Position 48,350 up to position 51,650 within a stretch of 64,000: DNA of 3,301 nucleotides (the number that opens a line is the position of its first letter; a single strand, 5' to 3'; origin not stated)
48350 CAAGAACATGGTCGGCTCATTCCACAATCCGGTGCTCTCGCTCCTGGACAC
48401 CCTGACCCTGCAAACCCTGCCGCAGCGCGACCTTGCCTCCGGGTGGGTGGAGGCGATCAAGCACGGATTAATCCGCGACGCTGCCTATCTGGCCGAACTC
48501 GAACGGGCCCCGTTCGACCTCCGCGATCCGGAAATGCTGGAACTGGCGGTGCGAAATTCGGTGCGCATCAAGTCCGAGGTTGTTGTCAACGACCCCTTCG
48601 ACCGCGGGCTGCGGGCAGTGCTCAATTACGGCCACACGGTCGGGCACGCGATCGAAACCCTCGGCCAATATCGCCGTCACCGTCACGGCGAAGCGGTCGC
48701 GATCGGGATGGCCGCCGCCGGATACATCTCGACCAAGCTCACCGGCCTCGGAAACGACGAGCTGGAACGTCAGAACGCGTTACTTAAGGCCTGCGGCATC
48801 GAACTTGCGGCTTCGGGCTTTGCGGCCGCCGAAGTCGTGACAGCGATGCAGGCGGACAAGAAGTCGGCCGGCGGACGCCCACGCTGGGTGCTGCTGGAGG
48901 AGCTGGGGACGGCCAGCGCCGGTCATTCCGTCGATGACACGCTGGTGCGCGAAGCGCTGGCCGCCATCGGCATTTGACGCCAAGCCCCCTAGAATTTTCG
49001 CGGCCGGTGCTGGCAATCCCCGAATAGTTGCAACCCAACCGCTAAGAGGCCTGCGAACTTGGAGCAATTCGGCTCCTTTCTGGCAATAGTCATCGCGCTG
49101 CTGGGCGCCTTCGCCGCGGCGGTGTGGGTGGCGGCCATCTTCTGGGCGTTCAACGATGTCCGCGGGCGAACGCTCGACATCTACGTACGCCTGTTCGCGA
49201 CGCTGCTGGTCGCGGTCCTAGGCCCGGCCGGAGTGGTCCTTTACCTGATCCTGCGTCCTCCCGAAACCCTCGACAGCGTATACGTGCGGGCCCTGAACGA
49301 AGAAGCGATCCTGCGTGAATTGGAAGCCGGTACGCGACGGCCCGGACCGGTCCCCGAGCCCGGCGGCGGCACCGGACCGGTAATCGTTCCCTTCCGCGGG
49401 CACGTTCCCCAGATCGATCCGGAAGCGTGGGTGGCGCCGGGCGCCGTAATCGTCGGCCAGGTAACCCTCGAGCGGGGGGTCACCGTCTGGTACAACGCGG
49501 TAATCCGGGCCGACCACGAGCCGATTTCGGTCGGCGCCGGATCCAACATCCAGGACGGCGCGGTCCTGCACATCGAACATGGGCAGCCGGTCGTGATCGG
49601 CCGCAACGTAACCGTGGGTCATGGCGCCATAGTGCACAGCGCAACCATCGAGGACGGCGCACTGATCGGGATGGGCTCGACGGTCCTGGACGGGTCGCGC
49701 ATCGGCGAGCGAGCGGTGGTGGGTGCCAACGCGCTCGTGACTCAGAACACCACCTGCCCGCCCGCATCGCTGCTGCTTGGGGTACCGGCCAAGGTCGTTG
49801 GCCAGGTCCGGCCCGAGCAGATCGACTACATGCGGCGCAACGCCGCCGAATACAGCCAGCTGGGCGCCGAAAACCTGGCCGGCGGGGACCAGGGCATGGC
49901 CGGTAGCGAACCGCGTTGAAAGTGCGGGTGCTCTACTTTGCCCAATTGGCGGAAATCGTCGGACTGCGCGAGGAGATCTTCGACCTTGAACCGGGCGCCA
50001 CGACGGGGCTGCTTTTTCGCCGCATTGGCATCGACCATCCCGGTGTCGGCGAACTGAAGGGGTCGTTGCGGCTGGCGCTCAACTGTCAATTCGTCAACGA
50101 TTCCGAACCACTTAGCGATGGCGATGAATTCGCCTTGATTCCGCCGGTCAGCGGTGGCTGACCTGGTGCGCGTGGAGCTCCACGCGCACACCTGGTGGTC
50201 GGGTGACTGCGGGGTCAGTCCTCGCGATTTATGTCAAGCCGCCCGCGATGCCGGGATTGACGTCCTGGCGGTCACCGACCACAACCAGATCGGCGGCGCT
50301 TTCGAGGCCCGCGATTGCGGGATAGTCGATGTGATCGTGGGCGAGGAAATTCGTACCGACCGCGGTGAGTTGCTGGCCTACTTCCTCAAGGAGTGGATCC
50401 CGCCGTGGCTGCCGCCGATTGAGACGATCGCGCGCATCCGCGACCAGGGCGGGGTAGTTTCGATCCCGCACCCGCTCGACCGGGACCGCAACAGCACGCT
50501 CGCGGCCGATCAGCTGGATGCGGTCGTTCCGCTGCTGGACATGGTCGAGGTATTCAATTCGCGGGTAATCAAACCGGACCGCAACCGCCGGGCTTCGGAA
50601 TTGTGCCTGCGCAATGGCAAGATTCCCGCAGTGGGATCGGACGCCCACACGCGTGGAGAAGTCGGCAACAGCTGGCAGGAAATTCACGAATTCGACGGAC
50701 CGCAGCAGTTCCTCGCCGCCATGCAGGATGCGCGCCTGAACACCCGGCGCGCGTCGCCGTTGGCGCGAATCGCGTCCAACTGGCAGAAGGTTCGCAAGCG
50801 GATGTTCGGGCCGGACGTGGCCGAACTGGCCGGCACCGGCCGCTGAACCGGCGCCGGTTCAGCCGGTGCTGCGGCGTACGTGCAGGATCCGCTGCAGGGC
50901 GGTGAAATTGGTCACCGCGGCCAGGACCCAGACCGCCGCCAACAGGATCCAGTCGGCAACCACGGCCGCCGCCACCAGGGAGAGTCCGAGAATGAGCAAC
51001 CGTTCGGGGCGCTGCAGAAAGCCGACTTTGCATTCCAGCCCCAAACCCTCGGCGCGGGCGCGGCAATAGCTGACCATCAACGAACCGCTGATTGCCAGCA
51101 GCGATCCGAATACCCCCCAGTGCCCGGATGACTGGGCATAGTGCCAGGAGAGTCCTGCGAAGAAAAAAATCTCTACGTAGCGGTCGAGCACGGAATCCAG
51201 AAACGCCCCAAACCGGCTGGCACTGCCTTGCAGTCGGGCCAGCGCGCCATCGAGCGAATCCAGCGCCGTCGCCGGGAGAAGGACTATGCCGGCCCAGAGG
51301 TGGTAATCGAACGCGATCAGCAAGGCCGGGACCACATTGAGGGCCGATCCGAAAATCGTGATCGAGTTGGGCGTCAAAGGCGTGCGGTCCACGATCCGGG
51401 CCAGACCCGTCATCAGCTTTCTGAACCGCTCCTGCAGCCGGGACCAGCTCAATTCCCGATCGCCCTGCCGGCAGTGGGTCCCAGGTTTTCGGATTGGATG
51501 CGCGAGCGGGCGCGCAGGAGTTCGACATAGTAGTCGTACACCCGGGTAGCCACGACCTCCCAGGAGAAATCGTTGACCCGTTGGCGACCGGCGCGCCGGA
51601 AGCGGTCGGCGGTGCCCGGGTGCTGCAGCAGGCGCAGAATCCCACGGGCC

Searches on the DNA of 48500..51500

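Call 60: search_rna_families(source=window, start=48500, end=51500, threshold=evalue, max_evalue=1)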
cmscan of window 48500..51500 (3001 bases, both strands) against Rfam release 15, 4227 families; matches with E-value up to 1: 0.
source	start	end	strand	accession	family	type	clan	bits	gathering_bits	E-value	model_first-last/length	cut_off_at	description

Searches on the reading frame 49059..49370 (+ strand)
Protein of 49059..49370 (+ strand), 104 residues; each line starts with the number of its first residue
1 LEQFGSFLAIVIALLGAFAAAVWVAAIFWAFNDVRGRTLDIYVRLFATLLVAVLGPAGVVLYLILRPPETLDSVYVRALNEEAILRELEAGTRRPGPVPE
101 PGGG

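Call 7: search_protein_families(library=pfam, proteins=[window:49059-49370:+], max_evalue=10)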
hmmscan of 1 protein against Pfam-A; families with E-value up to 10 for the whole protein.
seq(104 aa): 1 family
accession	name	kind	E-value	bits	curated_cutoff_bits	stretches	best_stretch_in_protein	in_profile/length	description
PF19312.4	NtrY_N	-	0.37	10.6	23.2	1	16-65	8-57/291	NtrY N-terminal region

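Call 33: find_homologous_proteins(query=A3, max_evalue=0.001)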
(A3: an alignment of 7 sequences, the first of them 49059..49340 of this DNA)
Query A3 (7 sequences) (94 aa, profile of the alignment): 1841 proteins with E <= 0.001 among 8000 candidates; the best 120 are listed.
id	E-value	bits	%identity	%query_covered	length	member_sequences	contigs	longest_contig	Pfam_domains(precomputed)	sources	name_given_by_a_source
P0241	4.4e-75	268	62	95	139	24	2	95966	PF12773.14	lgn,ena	-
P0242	2.6e-70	253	63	95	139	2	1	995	PF12773.14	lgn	-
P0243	1.3e-69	251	54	95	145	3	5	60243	PF12773.14,PF13248.12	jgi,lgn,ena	-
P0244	7.3e-69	248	66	97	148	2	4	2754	PF12773.14,PF17032.11,PF13248.12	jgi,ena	-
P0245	3.1e-66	240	66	95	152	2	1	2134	PF12773.14,PF13248.12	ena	-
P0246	4.2e-66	239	65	95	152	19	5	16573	PF12773.14,PF13248.12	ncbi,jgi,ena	-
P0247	3.6e-65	236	65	95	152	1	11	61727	PF12773.14,PF13248.12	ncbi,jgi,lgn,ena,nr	ncbi:MAG TPA: zinc ribbon domain-containing protein [Chloroflexota bacterium]|jgi:hypothetical prote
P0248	1.1e-64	235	63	95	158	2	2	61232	PF12773.14,PF13248.12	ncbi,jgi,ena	-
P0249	1.5e-62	228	60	95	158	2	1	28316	PF12773.14,PF13248.12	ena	-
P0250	5.0e-62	226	61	95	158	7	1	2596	PF12773.14,PF13248.12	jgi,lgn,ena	jgi:hypothetical protein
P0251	1.5e-61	224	64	95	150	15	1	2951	PF12773.14,PF13248.12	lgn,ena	-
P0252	2.8e-60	220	38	83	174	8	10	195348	PF13240.12,PF12773.14,PF17032.11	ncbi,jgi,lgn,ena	-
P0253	6.0e-57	210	41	69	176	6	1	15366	PF13240.12,PF12773.14,PF17032.11,PF13248.12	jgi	jgi:RNA polymerase subunit RPABC4/transcription elongation factor Spt4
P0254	3.1e-55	204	53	95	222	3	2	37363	PF13240.12,PF12773.14,PF17032.11,PF13248.12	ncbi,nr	ncbi:MAG: zinc ribbon domain-containing protein [Anaerolineae bacterium]|nr:zinc ribbon domain-conta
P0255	6.0e-55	203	54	95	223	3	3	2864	PF13240.12,PF12773.14,PF17032.11,PF13248.12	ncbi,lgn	-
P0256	7.0e-55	203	52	95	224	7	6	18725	PF13240.12,PF12773.14,PF17032.11,PF13248.12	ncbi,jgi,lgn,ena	-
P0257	7.2e-55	203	52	95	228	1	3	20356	PF12773.14,PF17032.11,PF13248.12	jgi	jgi:RNA polymerase subunit RPABC4/transcription elongation factor Spt4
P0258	7.8e-55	203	54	95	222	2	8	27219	PF12773.14,PF13248.12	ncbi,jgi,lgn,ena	-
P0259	3.3e-54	201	53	95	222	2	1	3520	PF12773.14,PF17032.11,PF13248.12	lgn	-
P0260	2.1e-53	198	42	69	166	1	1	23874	PF13240.12,PF12773.14,PF17032.11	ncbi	-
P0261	2.2e-53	198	53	95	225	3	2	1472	PF12773.14,PF13248.12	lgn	-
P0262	4.9e-53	197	48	95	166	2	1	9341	PF13240.12,PF12773.14,PF17032.11,PF13248.12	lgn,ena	-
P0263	4.9e-53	197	49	95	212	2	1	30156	PF12773.14,PF10571.16,PF13248.12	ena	-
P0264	7.2e-53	196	49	95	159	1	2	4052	PF13240.12,PF12773.14,PF13248.12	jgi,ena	-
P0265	1.1e-52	196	41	74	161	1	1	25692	PF12773.14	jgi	-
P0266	1.4e-52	195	48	95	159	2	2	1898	PF13240.12,PF12773.14,PF13248.12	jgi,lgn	-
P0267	1.4e-52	195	48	95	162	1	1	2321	PF13240.12,PF12773.14,PF13248.12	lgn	-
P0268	2.9e-52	194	48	95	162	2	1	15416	PF13240.12,PF12773.14,PF13248.12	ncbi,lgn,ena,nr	ncbi:MAG: zinc ribbon domain-containing protein [Anaerolineae bacterium]|nr:zinc ribbon domain-conta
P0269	3.4e-52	194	51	95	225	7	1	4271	PF12773.14,PF17032.11,PF13248.12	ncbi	-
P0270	3.8e-52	194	46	95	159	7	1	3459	PF13240.12,PF12773.14,PF13248.12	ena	-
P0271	7.4e-52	193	46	95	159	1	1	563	PF13240.12,PF12773.14,PF13248.12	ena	-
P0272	2.0e-51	192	50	87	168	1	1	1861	PF12773.14,PF17032.11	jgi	jgi:RNA polymerase subunit RPABC4/transcription elongation factor Spt4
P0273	2.2e-51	192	48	95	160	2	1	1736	PF12773.14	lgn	-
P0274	2.5e-51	191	46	95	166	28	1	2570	PF13240.12,PF12773.14,PF13248.12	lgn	-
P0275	2.7e-51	191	48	95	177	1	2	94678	PF13240.12,PF12773.14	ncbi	-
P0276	2.9e-51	191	49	95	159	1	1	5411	PF13240.12,PF12773.14,PF13248.12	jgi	jgi:RNA polymerase subunit RPABC4/transcription elongation factor Spt4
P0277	2.9e-51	191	48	95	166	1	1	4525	PF13240.12,PF12773.14,PF13248.12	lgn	-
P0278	3.6e-51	191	47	95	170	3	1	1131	PF12773.14,PF17032.11,PF24460.2,PF13248.12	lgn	-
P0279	4.2e-51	191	47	95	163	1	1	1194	PF12773.14,PF13248.12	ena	-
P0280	4.3e-51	191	48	95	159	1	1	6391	PF13240.12,PF12773.14,PF13248.12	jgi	jgi:RNA polymerase subunit RPABC4/transcription elongation factor Spt4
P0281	4.4e-51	191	48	95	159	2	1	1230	PF13240.12,PF12773.14,PF13248.12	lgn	-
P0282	5.8e-51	190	41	69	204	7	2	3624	PF13240.12,PF12773.14,PF17032.11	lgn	-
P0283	8.1e-51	190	41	82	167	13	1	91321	PF12773.14,PF17032.11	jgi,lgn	jgi:RNA polymerase subunit RPABC4/transcription elongation factor Spt4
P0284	8.2e-51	190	52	87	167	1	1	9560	PF13240.12,PF12773.14,PF17032.11,PF13248.12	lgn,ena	-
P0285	1.3e-50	189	40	90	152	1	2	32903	PF13240.12,PF12773.14,PF17032.11,PF13248.12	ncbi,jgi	-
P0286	1.9e-50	188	49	95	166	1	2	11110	PF13240.12,PF12773.14,PF13248.12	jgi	jgi:RNA polymerase subunit RPABC4/transcription elongation factor Spt4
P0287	2.0e-50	188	54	87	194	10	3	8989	PF13240.12,PF12773.14,PF17032.11,PF13248.12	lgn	-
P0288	2.0e-50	188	49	95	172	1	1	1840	PF13240.12,PF12773.14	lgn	-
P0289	2.2e-50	188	55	87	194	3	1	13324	PF13240.12,PF12773.14,PF17032.11,PF13248.12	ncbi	ncbi:MAG: double zinc ribbon domain-containing protein [Anaerolineae bacterium]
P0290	4.8e-50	187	56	89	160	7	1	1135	PF12773.14,PF10571.16,PF13248.12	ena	-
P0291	5.3e-50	187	42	95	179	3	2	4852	PF12773.14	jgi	jgi:RNA polymerase subunit RPABC4/transcription elongation factor Spt4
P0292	5.7e-50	187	52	88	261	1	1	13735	PF12773.14,PF13248.12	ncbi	ncbi:MAG: double zinc ribbon domain-containing protein, partial [Anaerolineae bacterium]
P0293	5.8e-50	187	51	87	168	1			PF13240.12,PF12773.14,PF17032.11,PF13248.12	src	-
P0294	6.2e-50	187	48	95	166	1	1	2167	PF13240.12,PF12773.14,PF13248.12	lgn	-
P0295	6.3e-50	187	52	87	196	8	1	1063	PF13240.12,PF12773.14,PF17032.11,PF13248.12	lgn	-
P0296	6.5e-50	187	45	91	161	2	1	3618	PF13240.12,PF12773.14,PF17032.11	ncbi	-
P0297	6.6e-50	187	48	93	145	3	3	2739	PF13240.12,PF12773.14,PF17032.11,PF24463.2,PF13248.12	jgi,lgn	jgi:RNA polymerase subunit RPABC4/transcription elongation factor Spt4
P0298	7.2e-50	187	54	87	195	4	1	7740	PF13240.12,PF12773.14,PF17032.11,PF13248.12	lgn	-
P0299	8.8e-50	186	51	95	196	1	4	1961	PF13240.12,PF12773.14,PF13248.12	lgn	-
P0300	1.0e-49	186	48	91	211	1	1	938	PF13240.12,PF12773.14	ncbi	-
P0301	1.1e-49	186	42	90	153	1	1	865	PF13240.12,PF12773.14,PF17032.11,PF13248.12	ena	-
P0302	1.5e-49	186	44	87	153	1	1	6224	PF13240.12,PF12773.14,PF17032.11,PF13248.12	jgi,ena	-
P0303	1.5e-49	186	44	87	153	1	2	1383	PF13240.12,PF12773.14,PF17032.11,PF13248.12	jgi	jgi:RNA polymerase subunit RPABC4/transcription elongation factor Spt4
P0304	1.6e-49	186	48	96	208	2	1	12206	PF13240.12,PF12773.14,PF13248.12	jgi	-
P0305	1.6e-49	185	51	84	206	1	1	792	PF12773.14,PF13248.12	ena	-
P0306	2.0e-49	185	49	71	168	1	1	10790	PF12773.14,PF17032.11,PF13248.12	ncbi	-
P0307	2.0e-49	185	43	96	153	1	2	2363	PF13240.12,PF12773.14,PF17032.11,PF13248.12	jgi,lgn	-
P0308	2.0e-49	185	45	87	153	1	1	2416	PF13240.12,PF12773.14,PF17032.11,PF13248.12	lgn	-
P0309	2.3e-49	185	50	89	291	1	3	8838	PF12773.14,PF13248.12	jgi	jgi:RNA polymerase subunit RPABC4/transcription elongation factor Spt4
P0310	2.4e-49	185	51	84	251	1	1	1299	PF12773.14,PF13248.12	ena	-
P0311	2.4e-49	185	52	87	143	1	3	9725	PF13240.12,PF12773.14,PF17032.11,PF13248.12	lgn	-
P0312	2.9e-49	185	50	70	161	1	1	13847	PF13240.12,PF12773.14,PF17032.11,PF10571.16,PF13248.12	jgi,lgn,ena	-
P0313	3.2e-49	185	49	76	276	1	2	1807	PF12773.14,PF13248.12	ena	-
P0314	3.5e-49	184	44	87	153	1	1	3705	PF13240.12,PF12773.14,PF17032.11,PF13248.12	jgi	-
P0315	3.6e-49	184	49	87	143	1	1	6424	PF13240.12,PF12773.14,PF17032.11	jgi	-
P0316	3.8e-49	184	51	71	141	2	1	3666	PF12773.14,PF17032.11,PF13248.12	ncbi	ncbi:MAG TPA: zinc ribbon domain-containing protein, partial [Dehalococcoidia bacterium]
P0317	3.8e-49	184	47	94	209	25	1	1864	PF12773.14,PF10571.16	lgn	-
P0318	3.9e-49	184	49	99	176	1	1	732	PF18912.7,PF12773.14,PF13248.12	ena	-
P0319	4.4e-49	184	44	91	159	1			PF13240.12,PF12773.14,PF17032.11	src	-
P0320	4.7e-49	184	46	85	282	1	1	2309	PF12773.14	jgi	jgi:RNA polymerase subunit RPABC4/transcription elongation factor Spt4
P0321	5.0e-49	184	51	95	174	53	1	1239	PF13240.12,PF12773.14,PF13248.12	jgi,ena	jgi:Double zinc ribbon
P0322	5.2e-49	184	49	95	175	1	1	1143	PF13240.12,PF12773.14,PF13248.12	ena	-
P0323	6.1e-49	184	40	89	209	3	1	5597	PF12773.14,PF13248.12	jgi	-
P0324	6.1e-49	184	49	95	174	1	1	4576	PF13240.12,PF12773.14,PF13248.12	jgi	jgi:rubredoxin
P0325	6.3e-49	184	49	95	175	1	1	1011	PF13240.12,PF12773.14,PF13248.12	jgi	jgi:rubredoxin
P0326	6.5e-49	184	49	95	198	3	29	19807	PF13240.12,PF12773.14,PF13248.12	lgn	-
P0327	6.5e-49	184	50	91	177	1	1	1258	PF13240.12,PF12773.14,PF17032.11,PF10571.16,PF24460.2,PF13248.12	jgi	-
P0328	7.0e-49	183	48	99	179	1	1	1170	PF13240.12,PF12773.14,PF13248.12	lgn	-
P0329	7.3e-49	183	50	70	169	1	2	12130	PF13240.12,PF12773.14,PF17032.11,PF10571.16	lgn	-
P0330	7.4e-49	183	49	95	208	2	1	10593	PF13240.12,PF12773.14,PF17032.11,PF13248.12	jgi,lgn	jgi:RNA polymerase subunit RPABC4/transcription elongation factor Spt4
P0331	7.6e-49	183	49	71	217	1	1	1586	PF12773.14,PF17032.11,PF10571.16,PF13248.12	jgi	jgi:RNA polymerase subunit RPABC4/transcription elongation factor Spt4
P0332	7.7e-49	183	39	95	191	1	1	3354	PF13240.12,PF12773.14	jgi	jgi:RNA polymerase subunit RPABC4/transcription elongation factor Spt4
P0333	7.8e-49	183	47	99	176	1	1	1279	PF13240.12,PF12773.14,PF13248.12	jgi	jgi:hypothetical protein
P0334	7.8e-49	183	44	80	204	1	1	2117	PF12773.14,PF17032.11,PF13248.12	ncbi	-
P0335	8.6e-49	183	48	95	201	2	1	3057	PF12773.14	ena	-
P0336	8.7e-49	183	39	95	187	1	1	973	PF13240.12,PF12773.14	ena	-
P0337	8.9e-49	183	49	95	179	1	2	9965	PF13240.12,PF12773.14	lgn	-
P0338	9.2e-49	183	43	91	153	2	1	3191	PF13240.12,PF12773.14,PF17032.11,PF13248.12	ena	-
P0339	9.5e-49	183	49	95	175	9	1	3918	PF13240.12,PF12773.14,PF13248.12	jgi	jgi:rubredoxin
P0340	1.0e-48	183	44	76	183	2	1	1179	PF12773.14,PF13248.12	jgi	jgi:RNA polymerase subunit RPABC4/transcription elongation factor Spt4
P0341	1.0e-48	183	48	95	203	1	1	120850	PF13240.12,PF12773.14,PF13248.12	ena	-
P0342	1.0e-48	183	48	95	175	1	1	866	PF13240.12,PF12773.14,PF13248.12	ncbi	-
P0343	1.0e-48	183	48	95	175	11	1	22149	PF13240.12,PF12773.14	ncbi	-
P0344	1.1e-48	183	49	95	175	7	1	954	PF13240.12,PF12773.14,PF13248.12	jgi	jgi:rubredoxin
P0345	1.1e-48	183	43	91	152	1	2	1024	PF13240.12,PF12773.14,PF17032.11,PF13248.12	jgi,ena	-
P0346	1.2e-48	183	48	84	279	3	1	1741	PF12773.14,PF13248.12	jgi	-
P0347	1.2e-48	183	48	95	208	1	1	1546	PF13240.12,PF12773.14,PF17032.11,PF13248.12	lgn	-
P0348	1.3e-48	183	43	89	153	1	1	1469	PF13240.12,PF12773.14,PF17032.11,PF13248.12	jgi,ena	-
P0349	1.4e-48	182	48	91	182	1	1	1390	PF13240.12,PF12773.14,PF17032.11,PF24460.2,PF13248.12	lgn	-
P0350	1.4e-48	182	49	95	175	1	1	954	PF12773.14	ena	-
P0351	1.4e-48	182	49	95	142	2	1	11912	PF13240.12,PF12773.14,PF17032.11,PF13248.12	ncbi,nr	ncbi:MAG: zinc ribbon domain-containing protein [Ardenticatenales bacterium]|nr:zinc ribbon domain-c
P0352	1.5e-48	182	47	94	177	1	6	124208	PF12773.14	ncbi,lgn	-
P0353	1.6e-48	182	48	95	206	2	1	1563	PF12773.14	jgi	-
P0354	1.6e-48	182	48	70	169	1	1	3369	PF13240.12,PF12773.14,PF17032.11,PF10571.16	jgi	-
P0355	1.7e-48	182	38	77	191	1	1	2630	PF12773.14,PF10571.16,PF13248.12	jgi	jgi:RNA polymerase subunit RPABC4/transcription elongation factor Spt4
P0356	1.7e-48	182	49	95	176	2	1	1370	PF13240.12,PF12773.14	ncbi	-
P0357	1.7e-48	182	42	95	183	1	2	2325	PF13240.12,PF12773.14,PF13248.12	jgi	jgi:RNA polymerase subunit RPABC4/transcription elongation factor Spt4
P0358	1.7e-48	182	52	89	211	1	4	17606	PF12773.14,PF13248.12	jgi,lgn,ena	-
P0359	1.8e-48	182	49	89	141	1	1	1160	PF12773.14,PF17032.11,PF10571.16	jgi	jgi:RNA polymerase subunit RPABC4/transcription elongation factor Spt4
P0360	1.9e-48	182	48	82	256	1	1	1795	PF12773.14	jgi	jgi:RNA polymerase subunit RPABC4/transcription elongation factor Spt4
